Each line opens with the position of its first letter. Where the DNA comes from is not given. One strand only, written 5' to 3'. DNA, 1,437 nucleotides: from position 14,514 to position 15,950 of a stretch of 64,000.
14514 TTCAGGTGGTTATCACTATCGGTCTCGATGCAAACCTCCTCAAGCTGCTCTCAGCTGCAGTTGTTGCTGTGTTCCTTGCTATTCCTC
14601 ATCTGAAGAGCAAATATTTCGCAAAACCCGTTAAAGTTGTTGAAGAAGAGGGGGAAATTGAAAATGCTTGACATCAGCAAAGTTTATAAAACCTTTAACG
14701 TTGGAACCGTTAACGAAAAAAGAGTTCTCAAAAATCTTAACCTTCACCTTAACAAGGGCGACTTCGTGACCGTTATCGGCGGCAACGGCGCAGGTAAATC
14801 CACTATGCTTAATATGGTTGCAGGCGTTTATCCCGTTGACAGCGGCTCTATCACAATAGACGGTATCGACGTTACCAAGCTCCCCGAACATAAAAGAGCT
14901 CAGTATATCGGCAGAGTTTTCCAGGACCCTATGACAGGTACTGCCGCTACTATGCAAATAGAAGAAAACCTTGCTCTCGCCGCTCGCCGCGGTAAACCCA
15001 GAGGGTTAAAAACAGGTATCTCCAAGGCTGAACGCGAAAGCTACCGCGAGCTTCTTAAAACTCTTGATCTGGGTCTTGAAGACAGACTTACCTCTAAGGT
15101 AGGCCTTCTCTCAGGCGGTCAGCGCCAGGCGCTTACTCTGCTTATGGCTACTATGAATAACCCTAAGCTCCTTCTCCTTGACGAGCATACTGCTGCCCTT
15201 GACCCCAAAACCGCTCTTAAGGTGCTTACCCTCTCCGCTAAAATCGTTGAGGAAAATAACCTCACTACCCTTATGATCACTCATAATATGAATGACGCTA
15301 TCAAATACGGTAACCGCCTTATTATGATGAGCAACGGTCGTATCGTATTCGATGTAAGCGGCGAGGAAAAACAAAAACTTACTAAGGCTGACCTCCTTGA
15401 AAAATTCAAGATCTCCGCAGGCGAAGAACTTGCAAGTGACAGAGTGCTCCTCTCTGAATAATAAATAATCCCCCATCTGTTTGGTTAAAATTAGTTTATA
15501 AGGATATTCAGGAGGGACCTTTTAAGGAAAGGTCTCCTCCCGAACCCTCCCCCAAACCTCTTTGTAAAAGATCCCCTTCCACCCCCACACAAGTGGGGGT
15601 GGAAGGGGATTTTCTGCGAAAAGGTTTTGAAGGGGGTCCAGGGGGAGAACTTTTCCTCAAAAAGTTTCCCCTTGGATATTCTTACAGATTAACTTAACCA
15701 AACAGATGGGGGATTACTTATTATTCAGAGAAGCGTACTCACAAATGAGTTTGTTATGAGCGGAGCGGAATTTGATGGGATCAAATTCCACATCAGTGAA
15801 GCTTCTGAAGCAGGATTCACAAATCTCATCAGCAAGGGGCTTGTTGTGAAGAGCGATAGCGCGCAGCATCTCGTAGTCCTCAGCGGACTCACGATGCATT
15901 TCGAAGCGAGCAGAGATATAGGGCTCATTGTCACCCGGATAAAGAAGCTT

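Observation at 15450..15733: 284-bp nested palindrome that supplies the last codons and stop codons of two convergent genes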

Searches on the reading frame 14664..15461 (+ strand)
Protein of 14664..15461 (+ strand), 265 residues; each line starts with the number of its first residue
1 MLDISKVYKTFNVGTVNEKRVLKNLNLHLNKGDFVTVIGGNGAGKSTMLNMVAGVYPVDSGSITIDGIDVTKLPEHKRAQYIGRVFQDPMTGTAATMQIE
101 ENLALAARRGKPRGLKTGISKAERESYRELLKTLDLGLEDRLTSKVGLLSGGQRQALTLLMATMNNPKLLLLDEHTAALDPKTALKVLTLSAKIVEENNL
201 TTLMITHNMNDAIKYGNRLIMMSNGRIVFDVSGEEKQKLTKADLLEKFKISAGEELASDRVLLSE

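Call 38: find_homologous_proteins(query=window:14664-15458:+)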
Query seq(265 aa) (265 aa): 8000 proteins with E <= 0.001 among 8000 candidates; the best 120 are listed.
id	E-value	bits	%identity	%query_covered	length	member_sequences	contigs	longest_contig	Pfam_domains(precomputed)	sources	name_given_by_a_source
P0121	4.5e-175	598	-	-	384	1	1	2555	PF09818.16,PF00005.34,PF13558.13,PF02463.26,PF13304.13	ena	-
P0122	8.7e-171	584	79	100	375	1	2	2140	PF13514.13,PF09818.16,PF13604.13,PF00005.34,PF00350.30,PF13476.13,PF13555.13,PF03193.23,PF02463.26,PF13304.13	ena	-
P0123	8.5e-161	551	98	100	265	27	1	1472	PF00005.34,PF02463.26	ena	-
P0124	1.8e-159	547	-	-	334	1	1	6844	PF00005.34,PF02463.26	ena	-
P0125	4.0e-147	506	91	100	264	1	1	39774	PF00005.34,PF02463.26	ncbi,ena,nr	ncbi:MAG: ABC transporter ATP-binding protein [Clostridia bacterium]|nr:ABC transporter ATP-binding 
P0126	5.3e-146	503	91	100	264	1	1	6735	PF00005.34,PF02463.26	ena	-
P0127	1.8e-145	501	89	100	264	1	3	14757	PF00005.34,PF02463.26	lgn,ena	-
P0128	2.3e-142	491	88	100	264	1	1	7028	PF00005.34,PF02463.26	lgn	-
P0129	8.3e-142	489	88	100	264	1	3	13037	PF00005.34,PF02463.26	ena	-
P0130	2.6e-136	471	84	100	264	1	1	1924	PF09818.16,PF00005.34,PF02463.26,PF13304.13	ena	-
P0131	2.1e-134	465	83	100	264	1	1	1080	PF00005.34,PF02463.26,PF13304.13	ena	-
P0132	1.7e-131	455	81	100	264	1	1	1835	PF09818.16,PF00005.34,PF02463.26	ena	-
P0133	1.9e-131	455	81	100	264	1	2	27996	PF09818.16,PF00005.34,PF02463.26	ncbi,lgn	-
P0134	8.2e-131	453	80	100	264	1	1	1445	PF09818.16,PF00005.34,PF02463.26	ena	-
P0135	8.5e-131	453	81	100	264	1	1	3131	PF09818.16,PF00005.34,PF02463.26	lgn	-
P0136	8.5e-131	453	81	100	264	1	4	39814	PF09818.16,PF00005.34,PF02463.26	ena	-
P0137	1.1e-130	452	81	100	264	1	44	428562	PF09818.16,PF00005.34,PF02463.26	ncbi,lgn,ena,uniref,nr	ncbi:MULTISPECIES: ABC transporter ATP-binding protein [unclassified Faecalibacterium]|uniref:ABC tr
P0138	1.2e-130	452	81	100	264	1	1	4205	PF09818.16,PF00005.34,PF02463.26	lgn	-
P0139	1.9e-130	452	80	100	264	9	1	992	PF09818.16,PF00005.34,PF02463.26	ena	-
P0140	2.6e-130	451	81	100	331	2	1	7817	PF00005.34,PF02463.26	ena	-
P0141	2.8e-130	451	80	100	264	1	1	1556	PF09818.16,PF00005.34,PF02463.26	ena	-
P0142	3.2e-130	451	80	100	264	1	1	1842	PF00005.34,PF02463.26,PF13304.13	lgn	-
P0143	3.2e-130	451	80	100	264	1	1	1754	PF00005.34,PF02463.26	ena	-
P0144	4.1e-130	451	73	100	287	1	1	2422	PF09818.16,PF00005.34,PF02463.26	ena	-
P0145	5.1e-130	450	80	100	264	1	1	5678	PF09818.16,PF00005.34,PF02463.26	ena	-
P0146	5.4e-130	450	79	100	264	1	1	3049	PF00005.34,PF02463.26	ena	-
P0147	6.4e-130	450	80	100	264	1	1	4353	PF09818.16,PF00005.34,PF02463.26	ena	-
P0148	7.9e-130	450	80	100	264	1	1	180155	PF09818.16,PF00005.34,PF02463.26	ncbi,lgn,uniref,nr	ncbi:ABC transporter ATP-binding protein [Faecalibacterium sp. An77]|uniref:ABC transporter ATP-bind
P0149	1.4e-129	449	80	100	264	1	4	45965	PF00005.34,PF02463.26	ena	-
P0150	1.8e-129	449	80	100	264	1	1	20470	PF00005.34,PF02463.26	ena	-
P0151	2.4e-129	448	-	-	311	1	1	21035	PF13514.13,PF13604.13,PF00005.34,PF00350.30,PF13555.13,PF13401.13,PF03193.23,PF02463.26,PF13304.13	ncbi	-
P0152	2.8e-129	448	79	100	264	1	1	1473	PF00005.34,PF02463.26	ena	-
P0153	3.0e-129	448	79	100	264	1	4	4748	PF09818.16,PF00005.34,PF02463.26,PF13304.13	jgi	-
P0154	3.6e-129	448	79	100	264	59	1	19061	PF09818.16,PF00005.34,PF02463.26,PF13304.13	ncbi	-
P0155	4.0e-129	447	80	100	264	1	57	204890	PF00005.34,PF02463.26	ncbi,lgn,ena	-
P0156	4.3e-129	447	80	100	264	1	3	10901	PF00005.34,PF02463.26,PF13304.13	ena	-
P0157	4.9e-129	447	80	100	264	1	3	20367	PF00005.34,PF02463.26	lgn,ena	-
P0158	5.8e-129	447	80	100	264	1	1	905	PF00005.34,PF02463.26,PF13304.13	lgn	-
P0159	8.3e-129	446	80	100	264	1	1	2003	PF09818.16,PF00005.34,PF02463.26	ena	-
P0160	8.5e-129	446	80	100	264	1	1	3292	PF00005.34,PF02463.26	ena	-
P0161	9.5e-129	446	78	100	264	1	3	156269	PF09818.16,PF00005.34,PF02463.26,PF13304.13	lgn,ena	-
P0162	1.1e-128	446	80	100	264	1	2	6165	PF09818.16,PF00005.34,PF02463.26,PF13304.13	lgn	-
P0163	1.2e-128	446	80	100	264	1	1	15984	PF00005.34,PF02463.26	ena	-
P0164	1.3e-128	446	80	100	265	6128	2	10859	PF00005.34,PF02463.26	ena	-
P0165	1.3e-128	446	81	100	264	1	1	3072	PF00005.34,PF02463.26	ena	-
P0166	1.3e-128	446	80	100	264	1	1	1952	PF00005.34,PF02463.26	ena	-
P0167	1.4e-128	446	80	100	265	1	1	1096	PF00005.34,PF02463.26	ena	-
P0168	1.4e-128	446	80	100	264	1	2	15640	PF00005.34,PF02463.26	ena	-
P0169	1.6e-128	445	80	100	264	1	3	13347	PF00005.34,PF02463.26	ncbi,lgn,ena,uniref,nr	ncbi:MAG: ABC transporter ATP-binding protein [Candidatus Faecalibacterium intestinavium]|uniref:ABC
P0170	1.7e-128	445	80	100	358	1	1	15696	PF00005.34,PF02463.26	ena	-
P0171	1.7e-128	445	78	100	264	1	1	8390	PF09818.16,PF00005.34,PF02463.26,PF13304.13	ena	-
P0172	1.8e-128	445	78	100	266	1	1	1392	PF09818.16,PF00005.34,PF02463.26,PF13304.13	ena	-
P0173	1.9e-128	445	80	100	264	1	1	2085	PF00005.34,PF02463.26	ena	-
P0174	1.9e-128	445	80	100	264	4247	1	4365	PF00005.34,PF02463.26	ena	-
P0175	2.1e-128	445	78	100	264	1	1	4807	PF00005.34,PF02463.26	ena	-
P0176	2.1e-128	445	80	100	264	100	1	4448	PF09818.16,PF00005.34,PF02463.26,PF13304.13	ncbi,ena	-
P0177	2.2e-128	445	79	100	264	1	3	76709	PF09818.16,PF00005.34,PF02463.26,PF13304.13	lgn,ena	-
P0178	2.3e-128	445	80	100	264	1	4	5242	PF00005.34,PF02463.26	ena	-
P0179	2.4e-128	445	80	100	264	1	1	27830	PF00005.34,PF02463.26,PF13304.13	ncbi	-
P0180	2.8e-128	445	79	100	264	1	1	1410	PF09818.16,PF00005.34,PF02463.26,PF13304.13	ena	-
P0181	3.1e-128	444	78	100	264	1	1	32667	PF09818.16,PF00005.34,PF02463.26,PF13304.13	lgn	-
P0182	3.1e-128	444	79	100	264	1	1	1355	PF00005.34,PF02463.26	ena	-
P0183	3.2e-128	444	80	100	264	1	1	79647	PF00005.34,PF02463.26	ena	-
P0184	3.3e-128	444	78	100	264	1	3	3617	PF09818.16,PF00005.34,PF02463.26,PF13304.13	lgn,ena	-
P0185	3.5e-128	444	78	100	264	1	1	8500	PF00005.34,PF02463.26,PF13304.13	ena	-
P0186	3.6e-128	444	79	99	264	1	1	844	PF00005.34,PF02463.26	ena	-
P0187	3.9e-128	444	78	100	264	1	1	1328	PF09818.16,PF00005.34,PF02463.26,PF13304.13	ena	-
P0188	4.2e-128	444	79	100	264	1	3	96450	PF00005.34,PF02463.26,PF13304.13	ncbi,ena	-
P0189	4.3e-128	444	79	100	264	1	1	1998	PF00005.34,PF02463.26,PF13304.13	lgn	-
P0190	4.8e-128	444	80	100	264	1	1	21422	PF00005.34,PF02463.26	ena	-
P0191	5.1e-128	444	78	100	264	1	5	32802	PF09818.16,PF00005.34,PF02463.26,PF13304.13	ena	-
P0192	5.6e-128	444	78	100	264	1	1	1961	PF09818.16,PF00005.34,PF02463.26,PF13304.13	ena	-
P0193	7.7e-128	443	78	99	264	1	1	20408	PF00005.34,PF02463.26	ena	-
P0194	7.9e-128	443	78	100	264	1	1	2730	PF00005.34,PF02463.26,PF13304.13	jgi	-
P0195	8.0e-128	443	78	100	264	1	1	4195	PF09818.16,PF00005.34,PF02463.26,PF13304.13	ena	-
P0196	8.5e-128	443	78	100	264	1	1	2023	PF00005.34,PF02463.26,PF13304.13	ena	-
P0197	9.1e-128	443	79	100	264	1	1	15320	PF00005.34,PF02463.26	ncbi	-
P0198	9.6e-128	443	78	100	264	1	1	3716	PF09818.16,PF00005.34,PF02463.26,PF13304.13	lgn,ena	-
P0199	1.0e-127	443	79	100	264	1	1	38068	PF09818.16,PF00005.34,PF02463.26,PF13304.13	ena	-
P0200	1.1e-127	443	78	100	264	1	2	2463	PF09818.16,PF00005.34,PF02463.26,PF13304.13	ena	-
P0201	1.2e-127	443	79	100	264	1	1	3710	PF00005.34,PF02463.26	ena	-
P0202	1.3e-127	442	78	100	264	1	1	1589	PF09818.16,PF00005.34,PF02463.26,PF13304.13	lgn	-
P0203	1.5e-127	442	78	100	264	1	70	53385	PF09818.16,PF00005.34,PF02463.26,PF13304.13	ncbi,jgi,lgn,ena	-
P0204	1.5e-127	442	80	100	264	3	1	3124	PF09818.16,PF00005.34,PF02463.26,PF13304.13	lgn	-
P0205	1.6e-127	442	78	100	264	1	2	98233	PF00005.34,PF02463.26,PF13304.13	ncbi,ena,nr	ncbi:MAG: ABC transporter ATP-binding protein [Clostridia bacterium]|nr:ABC transporter ATP-binding 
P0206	1.8e-127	442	80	100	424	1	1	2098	PF02653.22,PF00005.34,PF02463.26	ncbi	-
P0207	1.8e-127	442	79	100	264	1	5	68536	PF00005.34,PF02463.26,PF13304.13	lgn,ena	-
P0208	1.9e-127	442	80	98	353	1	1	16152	PF00005.34,PF02463.26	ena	-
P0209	2.0e-127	442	78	100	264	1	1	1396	PF00005.34,PF02463.26,PF13304.13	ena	-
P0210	2.0e-127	442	79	100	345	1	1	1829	PF00005.34,PF02463.26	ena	-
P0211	2.1e-127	442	78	100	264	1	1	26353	PF09818.16,PF00005.34,PF02463.26,PF13304.13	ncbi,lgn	-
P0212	2.2e-127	442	78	100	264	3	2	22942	PF09818.16,PF00005.34,PF02463.26,PF13304.13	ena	-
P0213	2.3e-127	442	78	100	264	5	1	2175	PF00005.34,PF02463.26,PF13304.13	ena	-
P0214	2.3e-127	442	78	100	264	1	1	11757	PF09818.16,PF00005.34,PF02463.26,PF13304.13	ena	-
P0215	2.4e-127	442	78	100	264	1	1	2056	PF09818.16,PF00005.34,PF02463.26,PF13304.13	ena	-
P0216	2.6e-127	441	79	100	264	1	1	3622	PF00005.34,PF02463.26,PF13304.13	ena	-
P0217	3.0e-127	441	77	100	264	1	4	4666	PF09818.16,PF00005.34,PF02463.26,PF13304.13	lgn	-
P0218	3.3e-127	441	79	100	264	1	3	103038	PF00005.34,PF02463.26,PF13304.13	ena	-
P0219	3.4e-127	441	78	100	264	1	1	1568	PF00005.34,PF02463.26,PF13304.13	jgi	-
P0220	3.6e-127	441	78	100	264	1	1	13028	PF00005.34,PF02463.26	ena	-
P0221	4.0e-127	441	78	100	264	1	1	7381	PF00005.34,PF02463.26,PF13304.13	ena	-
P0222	4.1e-127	441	79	100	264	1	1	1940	PF00005.34,PF02463.26,PF13304.13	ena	-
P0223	4.3e-127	441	78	100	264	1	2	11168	PF09818.16,PF00005.34,PF02463.26,PF13304.13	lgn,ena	-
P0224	4.4e-127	441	79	100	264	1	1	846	PF09818.16,PF00005.34,PF02463.26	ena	-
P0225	5.4e-127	440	79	100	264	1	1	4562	PF00005.34,PF02463.26,PF13304.13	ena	-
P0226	6.0e-127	440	78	100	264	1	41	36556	PF09818.16,PF00005.34,PF02463.26,PF13304.13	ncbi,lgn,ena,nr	ncbi:MAG: ABC transporter ATP-binding protein [Clostridia bacterium]|nr:ABC transporter ATP-binding 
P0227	6.2e-127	440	80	100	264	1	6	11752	PF00005.34,PF02463.26,PF13304.13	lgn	-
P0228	6.4e-127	440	80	100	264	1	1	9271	PF00005.34,PF02463.26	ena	-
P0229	6.6e-127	440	78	100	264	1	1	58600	PF09818.16,PF00005.34,PF02463.26,PF13304.13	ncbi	-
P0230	6.7e-127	440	78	100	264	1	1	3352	PF09818.16,PF00005.34,PF02463.26,PF13304.13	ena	-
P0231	7.0e-127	440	79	100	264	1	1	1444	PF00005.34,PF02463.26,PF13304.13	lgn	-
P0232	7.6e-127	440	78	100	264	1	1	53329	PF09818.16,PF00005.34,PF02463.26,PF13304.13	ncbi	-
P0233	7.9e-127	440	78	100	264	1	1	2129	PF09818.16,PF00005.34,PF02463.26,PF13304.13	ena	-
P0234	8.2e-127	440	76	100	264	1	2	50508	PF00005.34,PF02463.26,PF13304.13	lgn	-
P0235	8.3e-127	440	78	100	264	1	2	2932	PF09818.16,PF00005.34,PF02463.26,PF13304.13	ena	-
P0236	9.3e-127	440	78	100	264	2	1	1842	PF09818.16,PF00005.34,PF02463.26,PF13304.13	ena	-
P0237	9.7e-127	440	77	100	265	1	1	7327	PF00005.34,PF02463.26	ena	-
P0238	1.0e-126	440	77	100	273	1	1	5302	PF00005.34,PF02463.26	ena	-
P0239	1.1e-126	439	77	100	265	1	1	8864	PF00005.34,PF02463.26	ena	-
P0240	1.2e-126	439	77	100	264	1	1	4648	PF00005.34,PF02463.26,PF13304.13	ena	-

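Call 41: find_encoding_contigs(protein=P0125, flank=3000, max_places=1)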
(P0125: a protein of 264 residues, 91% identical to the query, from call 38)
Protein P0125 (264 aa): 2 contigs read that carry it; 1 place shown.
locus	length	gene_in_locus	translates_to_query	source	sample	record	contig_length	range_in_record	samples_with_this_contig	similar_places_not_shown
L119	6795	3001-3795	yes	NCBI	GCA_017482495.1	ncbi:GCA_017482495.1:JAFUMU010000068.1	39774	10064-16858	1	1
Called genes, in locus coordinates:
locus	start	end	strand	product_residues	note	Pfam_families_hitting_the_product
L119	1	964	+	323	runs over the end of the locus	PF13407:Peripla_BP_4 (faint), PF04392:ABC_sub_bind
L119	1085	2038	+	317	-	PF04392:ABC_sub_bind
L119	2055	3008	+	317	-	PF02653:BPD_transp_2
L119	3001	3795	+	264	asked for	PF00005:ABC_tran, PF02463:SMC_N (weak)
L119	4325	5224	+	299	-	PF01156:IU_nuc_hydro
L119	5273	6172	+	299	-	PF01156:IU_nuc_hydro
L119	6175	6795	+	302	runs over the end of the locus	PF01156:IU_nuc_hydro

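Call 42: find_encoding_contigs(protein=P0127, flank=3000, max_places=2)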
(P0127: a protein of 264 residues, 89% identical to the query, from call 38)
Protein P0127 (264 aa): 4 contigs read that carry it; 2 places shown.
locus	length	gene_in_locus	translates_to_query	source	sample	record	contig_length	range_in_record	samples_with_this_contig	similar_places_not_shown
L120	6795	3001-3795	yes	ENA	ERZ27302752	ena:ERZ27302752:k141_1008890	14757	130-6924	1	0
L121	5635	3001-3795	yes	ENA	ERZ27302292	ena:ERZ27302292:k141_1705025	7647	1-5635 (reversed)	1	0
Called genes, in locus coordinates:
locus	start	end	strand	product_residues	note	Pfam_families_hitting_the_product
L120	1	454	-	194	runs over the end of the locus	?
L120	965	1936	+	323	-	PF13407:Peripla_BP_4 (faint), PF04392:ABC_sub_bind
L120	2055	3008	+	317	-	PF02653:BPD_transp_2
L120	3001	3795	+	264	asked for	PF02463:SMC_N (faint), PF00005:ABC_tran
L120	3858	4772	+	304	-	PF01156:IU_nuc_hydro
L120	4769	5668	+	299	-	PF01156:IU_nuc_hydro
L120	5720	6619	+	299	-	PF01156:IU_nuc_hydro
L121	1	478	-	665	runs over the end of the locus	PF02922:CBM_48, PF00128:Alpha-amylase (weak), PF02806:Alpha-amylase_C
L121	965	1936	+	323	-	PF13407:Peripla_BP_4 (faint), PF04392:ABC_sub_bind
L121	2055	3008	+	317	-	PF02653:BPD_transp_2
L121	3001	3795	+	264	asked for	PF02463:SMC_N (faint), PF00005:ABC_tran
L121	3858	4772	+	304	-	PF01156:IU_nuc_hydro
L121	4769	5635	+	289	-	?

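Call 49: find_encoding_contigs(protein=P0123, flank=2000, max_places=10)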
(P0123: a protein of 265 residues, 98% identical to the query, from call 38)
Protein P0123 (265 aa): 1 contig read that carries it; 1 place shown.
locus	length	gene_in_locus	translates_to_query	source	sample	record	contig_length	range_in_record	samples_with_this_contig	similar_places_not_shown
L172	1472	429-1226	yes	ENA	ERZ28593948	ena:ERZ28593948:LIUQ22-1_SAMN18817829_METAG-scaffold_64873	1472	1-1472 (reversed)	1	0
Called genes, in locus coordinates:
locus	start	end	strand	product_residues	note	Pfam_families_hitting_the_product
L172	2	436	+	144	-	?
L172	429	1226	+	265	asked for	PF02463:SMC_N (faint), PF00005:ABC_tran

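Call 50: find_encoding_contigs(protein=window:14664-15461:+, flank=2000, max_places=10)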
Protein window:14664-15461:+ (265 aa): 3 contigs read that carry it; 2 places shown.
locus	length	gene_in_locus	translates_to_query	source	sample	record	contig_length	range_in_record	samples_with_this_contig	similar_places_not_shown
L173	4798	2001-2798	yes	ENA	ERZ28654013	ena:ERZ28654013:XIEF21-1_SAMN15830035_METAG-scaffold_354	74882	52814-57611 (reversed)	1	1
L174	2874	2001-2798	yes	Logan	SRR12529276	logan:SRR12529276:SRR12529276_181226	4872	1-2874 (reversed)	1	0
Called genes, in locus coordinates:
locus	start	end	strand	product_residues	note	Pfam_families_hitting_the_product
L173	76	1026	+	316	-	PF04392:ABC_sub_bind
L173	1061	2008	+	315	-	PF02653:BPD_transp_2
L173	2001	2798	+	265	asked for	PF02463:SMC_N (faint), PF00005:ABC_tran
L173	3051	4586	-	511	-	PF13320:GH123_cat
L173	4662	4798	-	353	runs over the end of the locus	PF04230:PS_pyruv_trans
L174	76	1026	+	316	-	PF04392:ABC_sub_bind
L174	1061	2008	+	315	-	PF02653:BPD_transp_2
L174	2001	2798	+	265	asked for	PF02463:SMC_N (faint), PF00005:ABC_tran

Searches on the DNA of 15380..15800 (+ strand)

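Call 39: search_rna_families(source=window, start=15380, end=15800, threshold=evalue, max_evalue=10)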
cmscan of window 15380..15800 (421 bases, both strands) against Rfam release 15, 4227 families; matches with E-value up to 10: 28.
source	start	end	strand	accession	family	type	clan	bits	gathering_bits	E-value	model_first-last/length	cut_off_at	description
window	15554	15627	-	RF04240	mir-4716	Gene; miRNA;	-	35.6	76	6.2e-06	1-84/84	no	mir-4716 microRNA precursor family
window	15535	15646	+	RF03632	MIR1882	Gene; miRNA;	-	34.5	107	2.2e-05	1-131/131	no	MIR1882 microRNA precursor family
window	15531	15650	+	RF04135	MIR5062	Gene; miRNA;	-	31.8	140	0.00022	1-158/158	no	MIR5062 microRNA precursor family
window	15570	15611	-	RF04096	mir-4433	Gene; miRNA;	-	30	77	0.00048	1-83/83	no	mir-4433 microRNA precursor family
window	15570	15611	+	RF04096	mir-4433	Gene; miRNA;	-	29.6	77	0.00063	1-83/83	no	mir-4433 microRNA precursor family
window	15532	15649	-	RF04062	MIR949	Gene; miRNA;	-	26.3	100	0.0075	1-106/106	no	MIR949 microRNA precursor family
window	15554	15628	-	RF00733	mir-296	Gene; miRNA;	-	23.9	66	0.011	1-79/79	no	mir-296 microRNA precursor family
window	15627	15687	+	RF03912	mir-4659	Gene; miRNA;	-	22.9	92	0.029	1-73/73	no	mir-4659 microRNA precursor family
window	15556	15624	+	RF00733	mir-296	Gene; miRNA;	-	21.6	66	0.047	1-79/79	no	mir-296 microRNA precursor family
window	15562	15616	-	RF03707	mir-1892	Gene; miRNA;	-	21.3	86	0.043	1-80/80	no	mir-1892 microRNA precursor family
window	15571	15610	-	RF00884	MIR815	Gene; miRNA;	-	20.7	63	0.18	1-81/81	no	MIR815 microRNA precursor family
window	15413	15613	-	RF03159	RAGATH-7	Gene; sRNA;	-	19.8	111.8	0.029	1-208/208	no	RAGATH-7 RNA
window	15637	15676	-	RF03912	mir-4659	Gene; miRNA;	-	19.5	92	0.27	18-56/73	no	mir-4659 microRNA precursor family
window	15491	15631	-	RF01715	Pedo-repair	Cis-reg;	-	19.3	150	0.04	1-211/211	no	Pedo-repair RNA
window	15641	15675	+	RF03171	mir-1012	Gene; miRNA;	-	18.6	70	0.7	1-59/59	no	mir-1012 microRNA precursor family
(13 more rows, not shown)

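Call 77: search_dna_similar(query=window:15489-15693:+, collection=plasmids, mode=distant, max_evalue=0.001, max_rows=10)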
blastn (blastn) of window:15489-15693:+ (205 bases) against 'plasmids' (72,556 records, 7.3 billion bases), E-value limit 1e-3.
No match.

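Call 78: search_dna_similar(query=window:15489-15693:+, collection=phages, mode=distant, max_evalue=0.001, max_rows=10)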
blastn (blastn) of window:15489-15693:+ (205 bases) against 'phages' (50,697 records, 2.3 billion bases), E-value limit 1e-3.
No match.
